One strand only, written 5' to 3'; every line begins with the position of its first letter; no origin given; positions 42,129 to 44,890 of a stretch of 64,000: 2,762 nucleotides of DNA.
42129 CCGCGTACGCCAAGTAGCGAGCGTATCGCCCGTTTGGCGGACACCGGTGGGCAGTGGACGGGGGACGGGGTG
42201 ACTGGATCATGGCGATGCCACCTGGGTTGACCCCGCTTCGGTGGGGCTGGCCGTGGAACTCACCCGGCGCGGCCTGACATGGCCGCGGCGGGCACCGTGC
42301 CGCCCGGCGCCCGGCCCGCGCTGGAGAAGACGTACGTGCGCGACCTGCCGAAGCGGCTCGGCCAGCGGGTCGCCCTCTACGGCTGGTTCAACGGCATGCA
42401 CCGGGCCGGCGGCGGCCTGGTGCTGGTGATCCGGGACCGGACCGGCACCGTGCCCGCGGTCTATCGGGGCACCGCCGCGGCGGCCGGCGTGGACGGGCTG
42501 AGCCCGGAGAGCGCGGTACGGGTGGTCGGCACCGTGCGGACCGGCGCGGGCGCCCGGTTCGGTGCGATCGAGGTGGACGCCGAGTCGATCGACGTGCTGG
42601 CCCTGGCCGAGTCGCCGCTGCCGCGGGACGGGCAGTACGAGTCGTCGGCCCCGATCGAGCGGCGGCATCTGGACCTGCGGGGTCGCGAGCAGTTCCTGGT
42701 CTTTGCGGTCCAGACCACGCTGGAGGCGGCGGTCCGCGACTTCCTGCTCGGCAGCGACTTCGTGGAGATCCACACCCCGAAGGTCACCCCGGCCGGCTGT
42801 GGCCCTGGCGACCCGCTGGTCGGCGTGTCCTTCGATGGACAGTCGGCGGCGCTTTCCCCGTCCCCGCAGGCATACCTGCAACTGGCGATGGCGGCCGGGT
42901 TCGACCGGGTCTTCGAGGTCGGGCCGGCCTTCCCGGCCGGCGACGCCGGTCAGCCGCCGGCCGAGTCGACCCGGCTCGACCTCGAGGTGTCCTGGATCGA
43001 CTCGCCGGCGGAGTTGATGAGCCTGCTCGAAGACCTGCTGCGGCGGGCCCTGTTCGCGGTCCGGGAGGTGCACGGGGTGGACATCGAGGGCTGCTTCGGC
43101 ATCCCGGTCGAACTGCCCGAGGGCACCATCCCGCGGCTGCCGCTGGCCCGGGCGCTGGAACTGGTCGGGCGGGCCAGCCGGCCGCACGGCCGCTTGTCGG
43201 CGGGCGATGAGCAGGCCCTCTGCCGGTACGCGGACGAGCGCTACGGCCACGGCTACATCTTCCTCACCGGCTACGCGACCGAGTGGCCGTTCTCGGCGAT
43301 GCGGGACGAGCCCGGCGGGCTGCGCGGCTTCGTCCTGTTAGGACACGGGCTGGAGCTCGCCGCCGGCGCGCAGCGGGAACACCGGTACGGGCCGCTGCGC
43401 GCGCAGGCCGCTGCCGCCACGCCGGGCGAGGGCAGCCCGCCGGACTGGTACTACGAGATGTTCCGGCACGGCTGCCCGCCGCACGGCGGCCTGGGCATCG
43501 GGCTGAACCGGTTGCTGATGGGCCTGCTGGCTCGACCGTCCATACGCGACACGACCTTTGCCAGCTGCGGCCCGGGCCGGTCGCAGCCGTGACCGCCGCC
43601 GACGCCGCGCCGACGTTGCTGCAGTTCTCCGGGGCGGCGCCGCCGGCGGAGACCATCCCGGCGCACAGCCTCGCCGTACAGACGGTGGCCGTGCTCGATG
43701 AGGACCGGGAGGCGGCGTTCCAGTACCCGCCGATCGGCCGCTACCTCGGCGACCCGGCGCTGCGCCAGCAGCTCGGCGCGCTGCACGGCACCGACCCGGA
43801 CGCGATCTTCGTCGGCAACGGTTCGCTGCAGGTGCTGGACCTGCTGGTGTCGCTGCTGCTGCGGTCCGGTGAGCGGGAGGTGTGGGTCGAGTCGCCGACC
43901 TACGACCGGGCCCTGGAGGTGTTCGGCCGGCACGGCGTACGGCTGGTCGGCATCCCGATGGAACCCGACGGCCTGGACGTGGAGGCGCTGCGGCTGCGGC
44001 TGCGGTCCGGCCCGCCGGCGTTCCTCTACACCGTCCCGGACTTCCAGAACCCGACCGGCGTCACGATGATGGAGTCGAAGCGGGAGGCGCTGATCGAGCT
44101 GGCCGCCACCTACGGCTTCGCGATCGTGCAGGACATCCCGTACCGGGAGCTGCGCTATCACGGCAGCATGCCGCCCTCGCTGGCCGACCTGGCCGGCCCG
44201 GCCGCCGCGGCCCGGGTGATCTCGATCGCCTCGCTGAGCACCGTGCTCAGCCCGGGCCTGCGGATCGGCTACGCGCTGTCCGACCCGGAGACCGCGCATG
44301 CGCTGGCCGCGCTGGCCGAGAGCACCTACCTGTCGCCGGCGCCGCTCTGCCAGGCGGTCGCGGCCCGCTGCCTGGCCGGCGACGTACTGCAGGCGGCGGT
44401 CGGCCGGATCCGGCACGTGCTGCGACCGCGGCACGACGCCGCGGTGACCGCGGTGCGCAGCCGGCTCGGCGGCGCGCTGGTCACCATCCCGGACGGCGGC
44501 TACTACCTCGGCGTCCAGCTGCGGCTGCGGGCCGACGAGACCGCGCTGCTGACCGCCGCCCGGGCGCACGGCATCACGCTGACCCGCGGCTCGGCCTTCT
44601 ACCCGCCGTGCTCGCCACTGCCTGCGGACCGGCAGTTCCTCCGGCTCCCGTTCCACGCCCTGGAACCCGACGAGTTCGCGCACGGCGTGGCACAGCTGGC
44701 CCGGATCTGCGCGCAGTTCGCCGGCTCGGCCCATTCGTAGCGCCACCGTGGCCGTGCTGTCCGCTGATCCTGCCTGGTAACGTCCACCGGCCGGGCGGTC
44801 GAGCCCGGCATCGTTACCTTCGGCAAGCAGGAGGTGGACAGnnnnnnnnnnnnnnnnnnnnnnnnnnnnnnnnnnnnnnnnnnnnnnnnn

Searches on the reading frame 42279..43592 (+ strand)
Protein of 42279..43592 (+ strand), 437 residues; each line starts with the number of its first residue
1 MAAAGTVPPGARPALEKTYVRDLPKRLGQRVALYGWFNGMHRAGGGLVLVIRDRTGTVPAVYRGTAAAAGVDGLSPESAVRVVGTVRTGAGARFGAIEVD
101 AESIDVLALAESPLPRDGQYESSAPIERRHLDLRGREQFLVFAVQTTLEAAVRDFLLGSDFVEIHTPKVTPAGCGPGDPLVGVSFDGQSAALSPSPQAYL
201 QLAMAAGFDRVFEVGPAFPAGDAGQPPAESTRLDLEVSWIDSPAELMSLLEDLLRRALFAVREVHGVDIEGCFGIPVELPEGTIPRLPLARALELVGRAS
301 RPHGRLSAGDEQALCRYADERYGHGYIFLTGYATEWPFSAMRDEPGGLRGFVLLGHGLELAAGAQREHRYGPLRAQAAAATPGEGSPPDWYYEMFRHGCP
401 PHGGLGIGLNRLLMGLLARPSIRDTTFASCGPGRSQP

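Call 27: search_protein_families(library=pfam, proteins=[window:42279-43592:+], max_evalue=0.001)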
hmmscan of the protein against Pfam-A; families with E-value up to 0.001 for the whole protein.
window:42279-43592:+ (437 aa): 2 families
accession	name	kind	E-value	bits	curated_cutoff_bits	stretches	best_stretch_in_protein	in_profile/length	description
PF00152.25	tRNA-synt_2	-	2.2e-42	145.6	25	1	126-426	6-302/308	tRNA synthetases class II (D, K and N)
PF01336.31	tRNA_anti-codon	-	2.3e-06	27.9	27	1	31-107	1-75/75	OB-fold nucleic acid binding domain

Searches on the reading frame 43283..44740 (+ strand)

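Call 27: search_protein_families(library=pfam, proteins=[window:43283-44740:+], max_evalue=0.001)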
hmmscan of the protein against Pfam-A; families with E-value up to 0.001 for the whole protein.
window:43283-44740:+ (485 aa): 2 families
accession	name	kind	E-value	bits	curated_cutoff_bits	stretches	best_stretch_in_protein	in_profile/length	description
PF00155.27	Aminotran_1_2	-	2.5e-23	83.3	19.7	1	152-457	39-346/361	Aminotransferase class I and II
PF12897.13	Asp_aminotransf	-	1.9e-18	66.9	27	1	200-451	127-385/421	Aspartate amino-transferase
